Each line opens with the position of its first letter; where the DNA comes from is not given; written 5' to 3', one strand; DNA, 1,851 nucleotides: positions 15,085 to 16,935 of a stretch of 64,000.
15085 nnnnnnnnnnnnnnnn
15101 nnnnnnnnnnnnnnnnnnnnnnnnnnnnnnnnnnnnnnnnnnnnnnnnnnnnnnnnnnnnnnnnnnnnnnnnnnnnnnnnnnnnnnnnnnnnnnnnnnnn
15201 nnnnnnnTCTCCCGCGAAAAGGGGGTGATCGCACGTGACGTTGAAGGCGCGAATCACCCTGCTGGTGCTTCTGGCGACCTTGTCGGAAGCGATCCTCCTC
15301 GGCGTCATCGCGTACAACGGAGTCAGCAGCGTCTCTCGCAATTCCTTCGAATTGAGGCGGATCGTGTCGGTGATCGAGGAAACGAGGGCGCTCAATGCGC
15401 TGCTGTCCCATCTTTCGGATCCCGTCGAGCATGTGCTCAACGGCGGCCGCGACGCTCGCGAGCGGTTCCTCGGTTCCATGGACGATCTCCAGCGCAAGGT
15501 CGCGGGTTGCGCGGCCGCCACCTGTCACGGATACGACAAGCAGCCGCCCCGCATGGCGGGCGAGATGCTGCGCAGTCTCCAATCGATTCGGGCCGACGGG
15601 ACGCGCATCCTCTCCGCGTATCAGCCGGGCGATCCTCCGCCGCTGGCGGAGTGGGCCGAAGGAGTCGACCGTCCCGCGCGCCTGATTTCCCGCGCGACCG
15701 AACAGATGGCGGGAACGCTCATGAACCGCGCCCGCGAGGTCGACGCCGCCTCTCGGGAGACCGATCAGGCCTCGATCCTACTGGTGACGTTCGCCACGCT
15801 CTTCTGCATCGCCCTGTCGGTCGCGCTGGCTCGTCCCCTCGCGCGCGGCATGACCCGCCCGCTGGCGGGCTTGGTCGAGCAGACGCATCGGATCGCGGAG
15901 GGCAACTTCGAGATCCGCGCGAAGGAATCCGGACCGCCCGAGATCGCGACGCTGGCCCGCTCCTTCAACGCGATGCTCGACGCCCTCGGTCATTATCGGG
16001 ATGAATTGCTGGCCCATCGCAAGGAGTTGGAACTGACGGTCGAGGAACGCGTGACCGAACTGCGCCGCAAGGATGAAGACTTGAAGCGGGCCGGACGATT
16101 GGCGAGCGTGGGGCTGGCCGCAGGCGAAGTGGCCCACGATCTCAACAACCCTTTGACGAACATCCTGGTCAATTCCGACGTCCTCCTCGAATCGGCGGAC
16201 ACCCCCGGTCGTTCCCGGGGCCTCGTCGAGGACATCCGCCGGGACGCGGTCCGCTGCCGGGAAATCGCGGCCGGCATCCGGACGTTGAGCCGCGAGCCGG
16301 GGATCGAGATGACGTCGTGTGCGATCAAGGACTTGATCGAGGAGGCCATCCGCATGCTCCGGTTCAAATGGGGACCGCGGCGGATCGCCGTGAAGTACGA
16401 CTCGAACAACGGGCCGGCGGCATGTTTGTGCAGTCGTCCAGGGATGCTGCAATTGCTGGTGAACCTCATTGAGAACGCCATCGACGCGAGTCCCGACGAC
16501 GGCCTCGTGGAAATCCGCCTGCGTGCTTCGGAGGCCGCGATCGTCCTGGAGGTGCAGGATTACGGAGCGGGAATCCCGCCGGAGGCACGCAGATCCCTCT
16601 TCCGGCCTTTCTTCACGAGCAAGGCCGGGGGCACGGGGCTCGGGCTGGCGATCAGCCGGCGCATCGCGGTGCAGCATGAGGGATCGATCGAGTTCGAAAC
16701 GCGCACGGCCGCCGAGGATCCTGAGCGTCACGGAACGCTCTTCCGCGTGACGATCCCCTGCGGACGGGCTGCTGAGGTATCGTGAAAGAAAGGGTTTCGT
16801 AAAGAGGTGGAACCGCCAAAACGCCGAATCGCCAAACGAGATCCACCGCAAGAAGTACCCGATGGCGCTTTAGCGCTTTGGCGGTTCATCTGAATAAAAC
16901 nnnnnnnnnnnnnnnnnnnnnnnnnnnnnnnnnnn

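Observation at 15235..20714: Kinase + sigma-54 activator directly upstream of a -24/-12 promoter driving the second decaheme cytochrome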

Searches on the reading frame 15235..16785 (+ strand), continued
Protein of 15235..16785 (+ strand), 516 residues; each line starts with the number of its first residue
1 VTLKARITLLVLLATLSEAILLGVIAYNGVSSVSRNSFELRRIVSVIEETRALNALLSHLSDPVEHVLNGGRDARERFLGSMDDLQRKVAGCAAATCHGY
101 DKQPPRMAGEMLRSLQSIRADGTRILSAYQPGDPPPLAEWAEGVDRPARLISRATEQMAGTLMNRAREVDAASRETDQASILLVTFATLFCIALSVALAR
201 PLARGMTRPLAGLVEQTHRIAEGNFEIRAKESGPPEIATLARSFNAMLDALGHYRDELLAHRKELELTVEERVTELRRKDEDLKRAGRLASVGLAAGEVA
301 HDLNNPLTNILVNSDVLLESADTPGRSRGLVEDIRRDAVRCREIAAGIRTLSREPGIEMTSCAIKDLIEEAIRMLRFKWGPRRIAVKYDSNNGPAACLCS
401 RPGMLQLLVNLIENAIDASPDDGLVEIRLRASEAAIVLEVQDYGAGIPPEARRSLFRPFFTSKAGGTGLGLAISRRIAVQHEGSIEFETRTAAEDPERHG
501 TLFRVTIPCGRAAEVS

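Call 51: predict_structure(alignment_id=A1)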
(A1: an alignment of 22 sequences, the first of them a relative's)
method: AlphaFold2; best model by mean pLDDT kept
length: 516 residues; sequences in the alignment: 22
mean_pLDDT: 80.7   pTM: 0.39
mean pLDDT of the five models: 80.7, 79.9, 76.5, 74.7, 71.3
residues with pLDDT >= 90: 76; 70-90: 362; 50-70: 68; < 50: 10
segments of 3 or more residues with pLDDT < 50: 353-355, 512-516
pLDDT, mean of each block of 10 residues (from residue 1): 72 80 83 84 84 87 81 84 87 63 67 90 87 83 90 85 86 86 86 79 75 79 78 79 86 86 85 83 68 62 76 83 71 85 71 58 88 90 90 69 89 90 92 87 88 77 60 85 90 87 87 44
secondary structure, 60 per line:
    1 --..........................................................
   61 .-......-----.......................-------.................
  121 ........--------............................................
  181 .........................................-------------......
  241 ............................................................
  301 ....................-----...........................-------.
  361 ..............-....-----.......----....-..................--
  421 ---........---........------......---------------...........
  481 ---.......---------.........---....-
elements in order: H3-61 H63-68 H74-96 H104-128 H137-221 H235-320 H326-352 E360-363 H364-374 H376-379 E385-391 E396-399 H401-418 E424-431 E435-442 H449-454 H470-480 E484-490 E500-508 H512-515

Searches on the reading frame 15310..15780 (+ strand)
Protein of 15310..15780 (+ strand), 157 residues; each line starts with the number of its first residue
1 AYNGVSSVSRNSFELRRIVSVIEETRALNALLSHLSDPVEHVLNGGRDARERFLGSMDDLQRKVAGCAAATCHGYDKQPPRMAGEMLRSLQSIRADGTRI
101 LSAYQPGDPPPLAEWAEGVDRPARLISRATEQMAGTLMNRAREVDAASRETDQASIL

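Call 92: search_protein_representatives(alignment_id=A4)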
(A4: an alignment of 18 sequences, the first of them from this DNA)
Query: 18 sequences, 157 profile positions. Proteins with E-value up to 0.001 (for the whole library): 50; up to 1e-10: 37; up to 1e-30: 7. The best 50 are listed.
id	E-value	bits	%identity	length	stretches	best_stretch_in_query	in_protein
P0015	4.7e-62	224.6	-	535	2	1-157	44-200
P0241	1.4e-54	200.3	-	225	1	1-155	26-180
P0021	2.6e-40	154.0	-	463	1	1-157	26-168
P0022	2.7e-39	150.7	-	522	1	2-157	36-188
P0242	1.4e-34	135.3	-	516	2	3-156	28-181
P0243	8.3e-33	129.6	-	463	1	1-155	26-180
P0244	2.0e-31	125.0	-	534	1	1-154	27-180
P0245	1.6e-26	109.2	-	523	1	8-156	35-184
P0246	1.3e-25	106.1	-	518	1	1-155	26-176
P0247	4.8e-25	104.3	-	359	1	1-154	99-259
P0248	3.7e-23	98.2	-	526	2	3-154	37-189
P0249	6.0e-23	97.5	-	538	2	2-153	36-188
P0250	2.2e-22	95.7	-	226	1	2-157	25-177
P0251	3.2e-22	95.2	-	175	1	3-134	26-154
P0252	3.6e-22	95.0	-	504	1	1-157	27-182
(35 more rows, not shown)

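Call 106: search_solved_structures(query=A4, max_evalue=1)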
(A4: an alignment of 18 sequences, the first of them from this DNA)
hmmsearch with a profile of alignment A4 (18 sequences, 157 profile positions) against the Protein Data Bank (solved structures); distinct sequences matched with E-value up to 1: 8.
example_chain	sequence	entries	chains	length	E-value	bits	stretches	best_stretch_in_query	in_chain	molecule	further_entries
9trk_A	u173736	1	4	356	0.01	18.8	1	77-151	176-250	histidine kinase,Gcn4p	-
4uos_A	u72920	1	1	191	0.019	17.8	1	77-152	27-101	DESIGNED HELICAL BUNDLE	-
9cfs_A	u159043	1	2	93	0.11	15.3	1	76-147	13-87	Long regulatory protein rop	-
5w3v_A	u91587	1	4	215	0.28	14.1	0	37-104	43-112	Apobec3H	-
8ek4_A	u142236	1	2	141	0.33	13.9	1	81-147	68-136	Ice-binding protein TIP-99a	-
4jpb_B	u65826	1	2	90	0.33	13.8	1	85-150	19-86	Methyl-accepting chemotaxis protein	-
3ur1_C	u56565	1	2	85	0.39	13.6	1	84-150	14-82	Methyl-accepting chemotaxis protein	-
8w6e_A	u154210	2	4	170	0.87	12.5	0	83-150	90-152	HBC599 in complex with wFAP1.1 | wFAP1.1 structure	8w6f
